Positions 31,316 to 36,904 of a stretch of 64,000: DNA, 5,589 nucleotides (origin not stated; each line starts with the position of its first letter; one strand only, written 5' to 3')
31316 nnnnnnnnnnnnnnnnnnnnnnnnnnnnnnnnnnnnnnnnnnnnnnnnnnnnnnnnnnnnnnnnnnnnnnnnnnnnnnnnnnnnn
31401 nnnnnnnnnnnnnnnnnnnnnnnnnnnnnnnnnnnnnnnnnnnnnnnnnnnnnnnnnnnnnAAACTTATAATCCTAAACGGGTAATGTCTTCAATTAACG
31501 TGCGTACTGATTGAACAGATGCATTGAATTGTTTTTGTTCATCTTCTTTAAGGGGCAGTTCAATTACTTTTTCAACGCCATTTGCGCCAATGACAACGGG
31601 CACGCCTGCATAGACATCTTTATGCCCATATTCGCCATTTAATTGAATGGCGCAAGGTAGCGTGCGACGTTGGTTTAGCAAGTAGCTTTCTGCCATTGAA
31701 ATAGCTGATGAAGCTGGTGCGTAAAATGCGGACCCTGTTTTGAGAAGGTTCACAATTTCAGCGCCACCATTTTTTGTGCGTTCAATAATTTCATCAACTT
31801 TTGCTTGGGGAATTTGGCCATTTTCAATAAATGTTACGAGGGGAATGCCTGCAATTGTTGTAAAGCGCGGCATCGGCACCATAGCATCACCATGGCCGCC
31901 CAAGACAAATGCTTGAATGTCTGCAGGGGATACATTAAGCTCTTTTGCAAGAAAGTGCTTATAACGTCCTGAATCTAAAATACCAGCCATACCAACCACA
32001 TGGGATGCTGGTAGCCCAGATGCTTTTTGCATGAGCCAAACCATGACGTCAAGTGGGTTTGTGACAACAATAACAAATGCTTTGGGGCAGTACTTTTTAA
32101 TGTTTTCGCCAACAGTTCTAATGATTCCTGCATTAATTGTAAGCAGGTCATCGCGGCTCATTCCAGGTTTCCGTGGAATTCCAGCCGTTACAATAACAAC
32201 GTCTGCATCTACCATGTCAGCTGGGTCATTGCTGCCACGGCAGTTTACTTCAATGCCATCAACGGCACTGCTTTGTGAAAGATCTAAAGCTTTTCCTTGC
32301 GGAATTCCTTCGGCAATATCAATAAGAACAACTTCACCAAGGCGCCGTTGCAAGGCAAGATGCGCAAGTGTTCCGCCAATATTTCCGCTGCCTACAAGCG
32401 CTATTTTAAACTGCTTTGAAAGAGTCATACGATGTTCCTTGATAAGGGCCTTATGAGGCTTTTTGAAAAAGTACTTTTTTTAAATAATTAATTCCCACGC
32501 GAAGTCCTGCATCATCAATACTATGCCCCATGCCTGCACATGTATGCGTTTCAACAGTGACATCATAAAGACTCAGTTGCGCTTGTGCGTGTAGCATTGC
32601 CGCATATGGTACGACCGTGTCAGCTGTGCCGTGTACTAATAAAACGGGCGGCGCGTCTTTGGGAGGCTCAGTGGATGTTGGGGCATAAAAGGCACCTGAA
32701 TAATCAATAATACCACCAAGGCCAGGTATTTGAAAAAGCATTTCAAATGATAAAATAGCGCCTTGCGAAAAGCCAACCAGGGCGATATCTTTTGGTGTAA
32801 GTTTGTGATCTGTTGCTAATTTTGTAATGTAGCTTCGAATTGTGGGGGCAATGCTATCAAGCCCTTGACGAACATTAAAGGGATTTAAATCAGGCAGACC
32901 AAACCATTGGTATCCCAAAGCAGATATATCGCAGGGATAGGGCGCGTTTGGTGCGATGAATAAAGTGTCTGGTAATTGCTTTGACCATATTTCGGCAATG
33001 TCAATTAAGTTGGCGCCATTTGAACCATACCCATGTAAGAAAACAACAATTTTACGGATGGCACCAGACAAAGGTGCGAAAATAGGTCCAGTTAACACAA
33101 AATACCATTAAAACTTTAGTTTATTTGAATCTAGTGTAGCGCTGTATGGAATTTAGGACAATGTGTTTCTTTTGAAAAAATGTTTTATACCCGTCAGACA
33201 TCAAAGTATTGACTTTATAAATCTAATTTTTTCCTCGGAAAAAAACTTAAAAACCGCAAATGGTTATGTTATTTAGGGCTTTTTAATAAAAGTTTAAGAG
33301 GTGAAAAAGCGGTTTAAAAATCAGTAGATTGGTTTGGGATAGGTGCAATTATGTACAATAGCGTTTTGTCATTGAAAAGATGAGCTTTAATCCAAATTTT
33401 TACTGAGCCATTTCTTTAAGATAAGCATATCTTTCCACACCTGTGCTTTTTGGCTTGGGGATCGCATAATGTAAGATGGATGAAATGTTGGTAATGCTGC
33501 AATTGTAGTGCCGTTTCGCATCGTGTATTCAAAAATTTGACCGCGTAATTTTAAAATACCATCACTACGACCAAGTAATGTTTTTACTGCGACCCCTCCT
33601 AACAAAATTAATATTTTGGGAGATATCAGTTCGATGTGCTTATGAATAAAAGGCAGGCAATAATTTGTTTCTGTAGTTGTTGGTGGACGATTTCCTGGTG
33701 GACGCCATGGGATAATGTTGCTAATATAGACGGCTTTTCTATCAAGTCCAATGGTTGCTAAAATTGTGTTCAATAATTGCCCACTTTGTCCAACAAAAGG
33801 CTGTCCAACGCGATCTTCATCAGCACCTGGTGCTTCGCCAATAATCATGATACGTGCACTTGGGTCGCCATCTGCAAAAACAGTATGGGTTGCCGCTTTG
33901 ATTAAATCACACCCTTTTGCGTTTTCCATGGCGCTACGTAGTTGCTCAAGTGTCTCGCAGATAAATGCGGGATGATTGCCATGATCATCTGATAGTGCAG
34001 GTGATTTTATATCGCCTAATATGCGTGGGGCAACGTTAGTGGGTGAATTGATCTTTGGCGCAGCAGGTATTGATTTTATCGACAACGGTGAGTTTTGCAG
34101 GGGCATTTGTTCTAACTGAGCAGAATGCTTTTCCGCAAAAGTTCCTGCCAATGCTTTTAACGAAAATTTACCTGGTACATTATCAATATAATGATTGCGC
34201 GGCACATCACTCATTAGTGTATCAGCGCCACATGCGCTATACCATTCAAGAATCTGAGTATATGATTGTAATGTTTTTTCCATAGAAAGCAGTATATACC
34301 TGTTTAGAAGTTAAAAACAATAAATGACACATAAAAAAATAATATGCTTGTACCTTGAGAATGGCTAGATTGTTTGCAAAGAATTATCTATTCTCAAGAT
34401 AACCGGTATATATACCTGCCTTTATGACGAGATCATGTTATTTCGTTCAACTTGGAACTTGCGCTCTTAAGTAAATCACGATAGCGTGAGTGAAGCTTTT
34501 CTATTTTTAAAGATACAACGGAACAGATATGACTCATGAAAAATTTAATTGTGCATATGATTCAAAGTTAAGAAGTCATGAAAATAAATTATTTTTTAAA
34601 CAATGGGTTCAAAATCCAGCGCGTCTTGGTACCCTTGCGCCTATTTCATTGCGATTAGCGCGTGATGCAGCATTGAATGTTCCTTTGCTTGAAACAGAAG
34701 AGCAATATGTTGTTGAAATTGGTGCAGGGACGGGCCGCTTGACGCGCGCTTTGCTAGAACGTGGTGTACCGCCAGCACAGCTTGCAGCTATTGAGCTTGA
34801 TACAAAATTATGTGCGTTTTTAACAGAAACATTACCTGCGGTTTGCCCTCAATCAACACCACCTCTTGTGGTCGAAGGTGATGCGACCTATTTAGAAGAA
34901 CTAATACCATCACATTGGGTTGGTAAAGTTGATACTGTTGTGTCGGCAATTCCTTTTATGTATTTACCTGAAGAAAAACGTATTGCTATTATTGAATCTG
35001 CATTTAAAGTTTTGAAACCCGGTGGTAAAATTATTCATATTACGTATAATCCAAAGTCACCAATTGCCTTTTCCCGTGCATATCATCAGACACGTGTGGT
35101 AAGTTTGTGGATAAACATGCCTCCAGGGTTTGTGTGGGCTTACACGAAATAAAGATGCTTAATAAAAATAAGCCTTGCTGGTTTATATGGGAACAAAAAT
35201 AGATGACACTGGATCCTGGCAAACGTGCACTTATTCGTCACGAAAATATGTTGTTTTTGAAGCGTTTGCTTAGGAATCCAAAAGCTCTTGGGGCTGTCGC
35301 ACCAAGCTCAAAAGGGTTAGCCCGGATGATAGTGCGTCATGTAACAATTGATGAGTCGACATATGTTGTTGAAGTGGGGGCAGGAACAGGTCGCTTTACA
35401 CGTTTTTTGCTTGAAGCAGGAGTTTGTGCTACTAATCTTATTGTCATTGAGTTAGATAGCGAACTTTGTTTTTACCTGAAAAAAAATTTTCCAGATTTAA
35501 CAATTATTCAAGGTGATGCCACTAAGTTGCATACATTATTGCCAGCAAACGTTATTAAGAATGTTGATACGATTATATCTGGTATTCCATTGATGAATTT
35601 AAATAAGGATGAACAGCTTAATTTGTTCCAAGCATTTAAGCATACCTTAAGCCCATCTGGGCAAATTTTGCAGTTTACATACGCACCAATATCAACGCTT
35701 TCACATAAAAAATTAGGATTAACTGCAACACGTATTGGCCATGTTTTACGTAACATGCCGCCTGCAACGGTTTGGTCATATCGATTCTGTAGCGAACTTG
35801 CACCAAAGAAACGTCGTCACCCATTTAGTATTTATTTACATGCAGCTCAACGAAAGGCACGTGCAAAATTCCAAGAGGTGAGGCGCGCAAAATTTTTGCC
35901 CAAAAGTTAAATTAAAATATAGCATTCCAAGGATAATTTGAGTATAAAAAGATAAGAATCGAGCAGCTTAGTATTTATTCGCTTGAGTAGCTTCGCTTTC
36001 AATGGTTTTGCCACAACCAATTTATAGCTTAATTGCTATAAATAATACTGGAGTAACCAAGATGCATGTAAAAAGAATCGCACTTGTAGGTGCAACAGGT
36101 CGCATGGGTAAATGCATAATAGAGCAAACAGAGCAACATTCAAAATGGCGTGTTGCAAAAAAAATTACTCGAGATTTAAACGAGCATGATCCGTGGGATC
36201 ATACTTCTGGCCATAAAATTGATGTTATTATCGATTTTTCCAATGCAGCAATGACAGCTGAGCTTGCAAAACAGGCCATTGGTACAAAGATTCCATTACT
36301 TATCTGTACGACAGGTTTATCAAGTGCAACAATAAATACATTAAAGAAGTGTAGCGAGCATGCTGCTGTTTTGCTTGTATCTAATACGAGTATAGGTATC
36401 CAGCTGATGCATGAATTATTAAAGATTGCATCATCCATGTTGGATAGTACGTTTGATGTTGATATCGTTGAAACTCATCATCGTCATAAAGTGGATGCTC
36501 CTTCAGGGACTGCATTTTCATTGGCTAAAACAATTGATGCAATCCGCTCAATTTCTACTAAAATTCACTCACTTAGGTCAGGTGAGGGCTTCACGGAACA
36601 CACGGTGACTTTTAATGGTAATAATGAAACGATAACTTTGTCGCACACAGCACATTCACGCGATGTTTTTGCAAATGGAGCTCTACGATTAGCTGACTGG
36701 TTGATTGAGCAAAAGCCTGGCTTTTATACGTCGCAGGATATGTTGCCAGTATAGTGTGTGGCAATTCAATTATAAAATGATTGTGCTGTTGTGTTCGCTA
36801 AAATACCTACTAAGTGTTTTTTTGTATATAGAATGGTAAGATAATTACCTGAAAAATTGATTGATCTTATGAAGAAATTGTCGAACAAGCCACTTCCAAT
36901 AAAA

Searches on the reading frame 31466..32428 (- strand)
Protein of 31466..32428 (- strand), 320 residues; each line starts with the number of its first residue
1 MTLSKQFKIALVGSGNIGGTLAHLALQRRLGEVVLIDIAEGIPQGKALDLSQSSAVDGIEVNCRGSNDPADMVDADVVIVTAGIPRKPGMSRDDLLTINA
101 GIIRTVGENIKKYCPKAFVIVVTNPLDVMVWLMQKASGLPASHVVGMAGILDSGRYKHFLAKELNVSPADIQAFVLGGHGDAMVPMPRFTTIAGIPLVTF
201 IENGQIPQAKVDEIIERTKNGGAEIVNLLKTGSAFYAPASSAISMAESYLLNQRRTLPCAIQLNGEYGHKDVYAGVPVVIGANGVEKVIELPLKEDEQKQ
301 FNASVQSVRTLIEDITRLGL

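Call 9: search_protein_families(library=pfam, proteins=[window:31466-32428:-], max_evalue=0.001)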
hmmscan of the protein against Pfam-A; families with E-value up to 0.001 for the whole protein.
window:31466-32428:- (320 aa): 3 families
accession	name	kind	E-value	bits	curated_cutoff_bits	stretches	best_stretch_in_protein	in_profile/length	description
PF00056.29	Ldh_1_N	-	2.7e-41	141.3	27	1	8-146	2-141/141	lactate/malate dehydrogenase, NAD binding domain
PF02866.23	Ldh_1_C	-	1e-34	120.5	22.6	1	151-315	3-170/174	lactate/malate dehydrogenase, alpha/beta C-terminal domain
PF02056.22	Glyco_hydro_4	-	4.4e-05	23.6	23.2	0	105-146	126-165/183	Family 4 glycosyl hydrolase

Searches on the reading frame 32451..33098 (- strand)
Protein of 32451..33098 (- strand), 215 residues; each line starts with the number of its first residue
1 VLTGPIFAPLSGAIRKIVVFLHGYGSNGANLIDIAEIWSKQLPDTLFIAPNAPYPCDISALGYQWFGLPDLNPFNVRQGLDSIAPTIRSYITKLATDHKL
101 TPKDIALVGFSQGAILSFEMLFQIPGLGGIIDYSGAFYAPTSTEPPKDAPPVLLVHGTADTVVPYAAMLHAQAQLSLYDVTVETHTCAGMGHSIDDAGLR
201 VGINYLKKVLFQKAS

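Call 9: search_protein_families(library=pfam, proteins=[window:32451-33098:-], max_evalue=0.001)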
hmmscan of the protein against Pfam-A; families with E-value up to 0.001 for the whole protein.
window:32451-33098:- (215 aa): 8 families
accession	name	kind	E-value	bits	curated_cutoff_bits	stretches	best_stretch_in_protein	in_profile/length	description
PF02230.22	Abhydrolase_2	-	1.7e-30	107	23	1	15-209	14-216/217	Phospholipase/Carboxylesterase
PF01738.24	DLH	-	3.6e-08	33.7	21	1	81-193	75-187/217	Dienelactone hydrolase family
PF12697.13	Abhydrolase_6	-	8.6e-08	33.5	26.3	1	18-139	1-92/217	Alpha/beta hydrolase family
PF03959.19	FSH1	-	1.5e-06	28.5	21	1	18-168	7-181/211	Serine hydrolase (FSH1)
PF00326.27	Peptidase_S9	-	2.7e-06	27.5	22.6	1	148-200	143-195/213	Prolyl oligopeptidase family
PF12146.15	Hydrolase_4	-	5.2e-06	26.4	27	0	150-193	192-233/239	Serine aminopeptidase, S33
PF20434.5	BD-FAE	-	6.9e-06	26.1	26.8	0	147-167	187-207/215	BD-FAE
PF00561.26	Abhydrolase_1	-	0.00043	20.4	25.8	0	17-121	2-87/245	alpha/beta hydrolase fold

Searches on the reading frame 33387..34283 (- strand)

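Call 25: search_protein_families(library=pfam, proteins=[window:33387-34283:-], max_evalue=0.001)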
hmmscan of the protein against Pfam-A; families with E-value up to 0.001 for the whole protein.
window:33387-34283:- (298 aa): 1 family
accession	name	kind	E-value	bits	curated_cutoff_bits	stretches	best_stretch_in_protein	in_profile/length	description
PF03167.25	UDG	-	8.4e-38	130.1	24.3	1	137-285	2-139/141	Uracil DNA glycosylase superfamily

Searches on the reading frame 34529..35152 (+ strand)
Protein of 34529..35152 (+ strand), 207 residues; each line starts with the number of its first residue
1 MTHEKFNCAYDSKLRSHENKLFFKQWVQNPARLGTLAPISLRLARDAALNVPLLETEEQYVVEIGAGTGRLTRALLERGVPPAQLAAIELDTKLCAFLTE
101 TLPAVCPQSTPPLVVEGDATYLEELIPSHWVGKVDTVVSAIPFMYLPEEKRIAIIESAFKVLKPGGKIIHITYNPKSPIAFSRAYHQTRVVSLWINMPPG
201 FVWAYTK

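Call 25: search_protein_families(library=pfam, proteins=[window:34529-35152:+], max_evalue=0.001)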
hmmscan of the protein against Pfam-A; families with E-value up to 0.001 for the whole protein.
window:34529-35152:+ (207 aa): 7 families
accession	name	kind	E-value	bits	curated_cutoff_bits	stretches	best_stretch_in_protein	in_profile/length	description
PF13649.12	Methyltransf_25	-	5.8e-10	40.2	27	1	61-166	1-97/97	Methyltransferase domain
PF08242.18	Methyltransf_12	-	1.1e-08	36.1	30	1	62-168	1-98/98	Methyltransferase domain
PF00398.26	RrnaAD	-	2.6e-08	33.7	24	1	56-119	29-85/263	Ribosomal RNA adenine dimethylase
PF08241.18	Methyltransf_11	-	1.2e-07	32.6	21.2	1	62-169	1-94/95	Methyltransferase domain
PF13847.12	Methyltransf_31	-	7e-05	23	27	1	59-174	5-113/145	Methyltransferase domain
PF01728.25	FtsJ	-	0.00087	19.7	24.1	0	53-170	18-137/181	FtsJ-like methyltransferase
PF13489.12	Methyltransf_23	-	0.00095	19.4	27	0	55-177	20-123/164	Methyltransferase domain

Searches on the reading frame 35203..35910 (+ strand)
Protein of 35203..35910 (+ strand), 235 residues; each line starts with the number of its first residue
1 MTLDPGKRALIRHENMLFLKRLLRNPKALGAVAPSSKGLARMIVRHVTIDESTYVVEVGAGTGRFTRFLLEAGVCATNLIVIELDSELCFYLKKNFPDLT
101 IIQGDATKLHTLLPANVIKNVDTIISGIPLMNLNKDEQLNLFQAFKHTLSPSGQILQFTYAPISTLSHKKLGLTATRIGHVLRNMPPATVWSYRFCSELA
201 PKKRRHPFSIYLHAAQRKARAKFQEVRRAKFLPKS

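Call 25: search_protein_families(library=pfam, proteins=[window:35203-35910:+], max_evalue=0.001)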
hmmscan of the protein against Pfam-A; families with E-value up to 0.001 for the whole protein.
window:35203-35910:+ (235 aa): 5 families
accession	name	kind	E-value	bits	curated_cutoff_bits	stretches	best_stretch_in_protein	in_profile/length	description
PF00398.26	RrnaAD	-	2e-09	37.4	24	1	39-113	18-92/263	Ribosomal RNA adenine dimethylase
PF13649.12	Methyltransf_25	-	4.2e-08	34.2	27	1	55-153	1-97/97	Methyltransferase domain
PF08241.18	Methyltransf_11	-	3.7e-05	24.7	21.2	1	56-155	1-93/95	Methyltransferase domain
PF02254.24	TrkA_N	-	8.7e-05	23.3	23.8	1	60-129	4-71/116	TrkA-N domain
PF01728.25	FtsJ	-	0.00021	21.7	24.1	1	43-127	13-98/181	FtsJ-like methyltransferase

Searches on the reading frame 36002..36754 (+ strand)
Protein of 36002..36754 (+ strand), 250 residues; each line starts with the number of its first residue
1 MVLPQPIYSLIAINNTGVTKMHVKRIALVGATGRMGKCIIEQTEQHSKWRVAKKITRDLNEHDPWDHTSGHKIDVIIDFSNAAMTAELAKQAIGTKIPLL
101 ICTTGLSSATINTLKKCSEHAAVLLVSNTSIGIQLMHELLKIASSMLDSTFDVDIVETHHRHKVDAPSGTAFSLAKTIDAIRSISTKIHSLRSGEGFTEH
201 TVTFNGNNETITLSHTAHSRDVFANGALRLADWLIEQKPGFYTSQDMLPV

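Call 25: search_protein_families(library=pfam, proteins=[window:36002-36754:+], max_evalue=0.001)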
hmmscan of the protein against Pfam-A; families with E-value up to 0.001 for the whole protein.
window:36002-36754:+ (250 aa): 2 families
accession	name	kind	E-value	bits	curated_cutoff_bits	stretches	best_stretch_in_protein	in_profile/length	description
PF05173.19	DapB_C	-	1.8e-37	128.5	27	1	132-248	1-121/121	Dihydrodipicolinate reductase, C-terminus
PF01113.26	DapB_N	-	7e-18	65.3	25.6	1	25-128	2-123/124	Dihydrodipicolinate reductase, N-terminus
